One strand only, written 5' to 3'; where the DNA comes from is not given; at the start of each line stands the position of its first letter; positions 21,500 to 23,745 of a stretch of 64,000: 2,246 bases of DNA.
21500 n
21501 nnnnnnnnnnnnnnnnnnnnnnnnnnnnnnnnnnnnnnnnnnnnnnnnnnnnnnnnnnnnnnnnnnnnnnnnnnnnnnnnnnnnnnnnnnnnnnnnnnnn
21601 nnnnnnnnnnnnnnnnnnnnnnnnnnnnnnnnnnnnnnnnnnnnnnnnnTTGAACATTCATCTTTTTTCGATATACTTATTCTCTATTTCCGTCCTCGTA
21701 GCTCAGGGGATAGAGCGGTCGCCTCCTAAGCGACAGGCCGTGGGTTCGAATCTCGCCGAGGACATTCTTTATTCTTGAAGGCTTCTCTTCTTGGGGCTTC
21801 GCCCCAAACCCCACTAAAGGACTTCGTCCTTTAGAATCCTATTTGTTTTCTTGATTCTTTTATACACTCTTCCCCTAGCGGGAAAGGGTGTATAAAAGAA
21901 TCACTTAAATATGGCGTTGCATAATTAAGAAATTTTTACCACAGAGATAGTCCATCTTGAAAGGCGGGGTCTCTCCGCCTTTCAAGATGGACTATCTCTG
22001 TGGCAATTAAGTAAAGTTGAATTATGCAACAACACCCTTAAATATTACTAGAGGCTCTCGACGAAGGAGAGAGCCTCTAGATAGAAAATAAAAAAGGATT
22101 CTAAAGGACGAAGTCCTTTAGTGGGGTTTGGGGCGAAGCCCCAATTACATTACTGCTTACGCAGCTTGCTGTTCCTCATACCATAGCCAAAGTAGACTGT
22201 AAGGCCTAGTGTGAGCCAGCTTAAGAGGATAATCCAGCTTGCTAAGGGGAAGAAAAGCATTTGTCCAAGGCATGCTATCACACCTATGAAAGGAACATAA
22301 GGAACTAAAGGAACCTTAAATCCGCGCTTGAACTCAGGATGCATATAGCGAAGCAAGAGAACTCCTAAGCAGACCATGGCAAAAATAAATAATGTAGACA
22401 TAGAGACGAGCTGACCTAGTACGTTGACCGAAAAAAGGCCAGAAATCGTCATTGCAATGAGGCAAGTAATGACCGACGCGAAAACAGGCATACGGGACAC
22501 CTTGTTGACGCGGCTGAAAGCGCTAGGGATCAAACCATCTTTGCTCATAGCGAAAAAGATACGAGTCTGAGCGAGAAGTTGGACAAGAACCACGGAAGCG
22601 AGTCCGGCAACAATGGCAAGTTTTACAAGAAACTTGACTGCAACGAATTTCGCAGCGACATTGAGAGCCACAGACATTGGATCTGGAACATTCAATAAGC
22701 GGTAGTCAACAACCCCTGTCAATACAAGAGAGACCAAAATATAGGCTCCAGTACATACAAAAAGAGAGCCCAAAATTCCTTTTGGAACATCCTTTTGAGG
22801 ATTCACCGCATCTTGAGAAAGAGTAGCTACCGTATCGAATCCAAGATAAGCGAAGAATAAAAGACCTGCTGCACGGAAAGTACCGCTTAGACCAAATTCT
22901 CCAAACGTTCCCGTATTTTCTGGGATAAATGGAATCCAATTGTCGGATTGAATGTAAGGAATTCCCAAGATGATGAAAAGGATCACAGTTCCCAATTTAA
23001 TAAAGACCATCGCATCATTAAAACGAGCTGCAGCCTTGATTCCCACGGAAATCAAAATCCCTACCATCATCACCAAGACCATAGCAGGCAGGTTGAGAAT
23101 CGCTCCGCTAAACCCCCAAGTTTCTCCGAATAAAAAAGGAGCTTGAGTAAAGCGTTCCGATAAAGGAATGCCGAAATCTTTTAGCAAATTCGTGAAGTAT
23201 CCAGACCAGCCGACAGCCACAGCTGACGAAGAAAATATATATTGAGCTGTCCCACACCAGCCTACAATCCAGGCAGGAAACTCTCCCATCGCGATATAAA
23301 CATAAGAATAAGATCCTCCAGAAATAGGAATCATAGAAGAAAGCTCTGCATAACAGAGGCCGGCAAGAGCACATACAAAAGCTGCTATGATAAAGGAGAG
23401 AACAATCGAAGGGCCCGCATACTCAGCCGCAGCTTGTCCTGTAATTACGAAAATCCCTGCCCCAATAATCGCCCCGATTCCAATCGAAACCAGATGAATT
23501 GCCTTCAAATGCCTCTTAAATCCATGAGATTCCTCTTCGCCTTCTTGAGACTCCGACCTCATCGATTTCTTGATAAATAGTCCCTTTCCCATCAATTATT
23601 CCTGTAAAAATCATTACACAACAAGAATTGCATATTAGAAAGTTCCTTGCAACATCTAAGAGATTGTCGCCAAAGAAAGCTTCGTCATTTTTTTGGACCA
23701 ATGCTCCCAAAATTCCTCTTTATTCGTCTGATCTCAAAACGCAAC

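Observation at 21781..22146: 365-bp hierarchical nest of palindromes directly downstream of tRNA-Arg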

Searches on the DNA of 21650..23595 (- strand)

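Call 59: search_with_rna_model(model_id=R1, sources=[L043, L044, L045, L042], max_evalue=0.01)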
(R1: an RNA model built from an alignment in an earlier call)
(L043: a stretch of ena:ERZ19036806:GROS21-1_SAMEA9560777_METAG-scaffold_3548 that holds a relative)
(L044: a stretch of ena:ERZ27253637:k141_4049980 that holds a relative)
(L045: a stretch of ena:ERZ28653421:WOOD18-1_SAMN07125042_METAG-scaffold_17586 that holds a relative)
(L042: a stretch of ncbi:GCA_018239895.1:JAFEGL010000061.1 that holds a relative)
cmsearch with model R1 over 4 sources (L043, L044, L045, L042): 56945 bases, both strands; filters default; matches with E-value up to 0.01: 0.
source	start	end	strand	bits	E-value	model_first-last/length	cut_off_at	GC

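Call 71: search_rna_families(source=window, start=21650, end=22250, threshold=evalue, max_evalue=10)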
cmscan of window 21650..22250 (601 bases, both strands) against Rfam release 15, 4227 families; matches with E-value up to 10: 37.
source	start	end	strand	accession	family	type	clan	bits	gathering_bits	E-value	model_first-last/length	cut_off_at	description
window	21692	21764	+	RF00005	tRNA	Gene; tRNA;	CL00001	63.5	29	1.8e-13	1-71/71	no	tRNA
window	21941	22001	+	RF03399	mir-986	Gene; miRNA;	-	43.3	70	1e-08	1-94/94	no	mir-986 microRNA precursor family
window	21941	22001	-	RF03399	mir-986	Gene; miRNA;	-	42.3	70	2.2e-08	1-94/94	no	mir-986 microRNA precursor family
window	21933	22015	+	RF04209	MIR7533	Gene; miRNA;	-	31.7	230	0.00017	1-249/249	no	MIR7533 microRNA precursor family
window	21928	22014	-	RF01814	rhtB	Gene; sRNA;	-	26.6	55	0.021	1-83/83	no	rhtB sRNA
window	21928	22014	+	RF01814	rhtB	Gene; sRNA;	-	25.1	55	0.052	1-83/83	no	rhtB sRNA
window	21841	21915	+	RF03692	MIR827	Gene; miRNA;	CL00143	24.3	65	0.039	1-125/125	no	MIR827 microRNA precursor family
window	21940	22003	+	RF02023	mir-1208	Gene; miRNA;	-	23.6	90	0.041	1-73/73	no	mir-1208 microRNA precursor family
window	21833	21953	-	RF03922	MIR2119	Gene; miRNA;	-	22.7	73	1.9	1-188/188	no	MIR2119 microRNA precursor family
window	21830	21909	+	RF02527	SSRC38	Gene; sRNA;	-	22.6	80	0.1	1-166/166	no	Streptococcus sRNA SSRC38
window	21851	21904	-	RF04112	MIR5512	Gene; miRNA;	-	22.5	139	0.12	1-132/132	no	MIR5512 microRNA precursor family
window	21855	21900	+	RF01591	snoR15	Gene; snRNA; snoRNA; CD-box;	-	22.4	50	2.6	36-81/131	no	small nucleolar RNA snoR15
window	21850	21905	+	RF04209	MIR7533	Gene; miRNA;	-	21.2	230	0.059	1-249/249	no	MIR7533 microRNA precursor family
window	21851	21902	-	RF03621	MIR4245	Gene; miRNA;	-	21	74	0.43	1-128/128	no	MIR4245 microRNA precursor family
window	21849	21904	-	RF01591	snoR15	Gene; snRNA; snoRNA; CD-box;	-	20.9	50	5.2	33-86/131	no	small nucleolar RNA snoR15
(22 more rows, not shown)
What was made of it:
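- On Any curated RNA family (Rfam 15): Sub-threshold hits are generic long-hairpin models (call 71).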

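Call 87: search_with_rna_model(model_id=R1, sources=[L056, L057, L055, L047, L049, L050], max_evalue=0.01)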
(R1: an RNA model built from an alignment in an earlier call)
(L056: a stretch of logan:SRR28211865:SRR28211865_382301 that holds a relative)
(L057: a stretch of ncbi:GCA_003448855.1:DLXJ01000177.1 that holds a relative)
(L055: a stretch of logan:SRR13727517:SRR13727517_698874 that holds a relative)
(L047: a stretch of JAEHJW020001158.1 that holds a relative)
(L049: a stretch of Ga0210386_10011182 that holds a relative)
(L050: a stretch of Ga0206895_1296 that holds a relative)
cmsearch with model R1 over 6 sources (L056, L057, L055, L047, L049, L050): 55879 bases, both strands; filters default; matches with E-value up to 0.01: 19.
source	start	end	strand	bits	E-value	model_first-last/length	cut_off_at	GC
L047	3538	3605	+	87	9.6e-22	1-68/68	no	0.5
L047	3858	3924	-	83.1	1.1e-20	1-68/68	no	0.45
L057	2638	2705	-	82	2.3e-20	1-68/68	no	0.47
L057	7761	7828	+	81.3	3.5e-20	1-68/68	no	0.4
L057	2540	2607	+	77.6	3.5e-19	1-68/68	no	0.53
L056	2033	2100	+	75.1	1.8e-18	1-68/68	no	0.44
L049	3036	3103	+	73.7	4.1e-18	1-68/68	no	0.34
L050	7488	7555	-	73.7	4.1e-18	1-68/68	no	0.34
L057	926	994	-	61.7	8e-15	1-68/68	no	0.57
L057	833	901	+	57.3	1.3e-13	1-68/68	no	0.62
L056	1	40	+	49.8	1.5e-11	29-68/68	5'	0.28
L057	8403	8470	-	45.9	1.7e-10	1-68/68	no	0.46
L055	1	39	+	45.6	2.1e-10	30-68/68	5'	0.33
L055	3378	3411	+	37.6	3.2e-08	1-34/68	3'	0.56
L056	2313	2356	-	29.2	6.5e-06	1-68/68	no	0.36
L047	3565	3585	-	19.9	0.0022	28-48/68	no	0.43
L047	3878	3898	+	19.9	0.0022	28-48/68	no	0.43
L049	3063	3083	-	19.5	0.003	28-48/68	no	0.48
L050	7508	7528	+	19.5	0.003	28-48/68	no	0.48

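Call 101: search_dna_similar(query=window:21765-22149:+, collection=plasmids, mode=distant, max_evalue=0.001, max_rows=10)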
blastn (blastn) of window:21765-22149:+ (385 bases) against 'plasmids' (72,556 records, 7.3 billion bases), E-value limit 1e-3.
No match.

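Call 102: search_dna_similar(query=window:21765-22149:+, collection=phages, mode=distant, max_evalue=0.001, max_rows=10)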
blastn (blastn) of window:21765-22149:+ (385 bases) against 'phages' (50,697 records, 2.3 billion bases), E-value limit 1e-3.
No match.
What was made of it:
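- Tried and rejected: blastn of the whole spacer against the plasmid and phage collections found no match (calls 101, 102).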
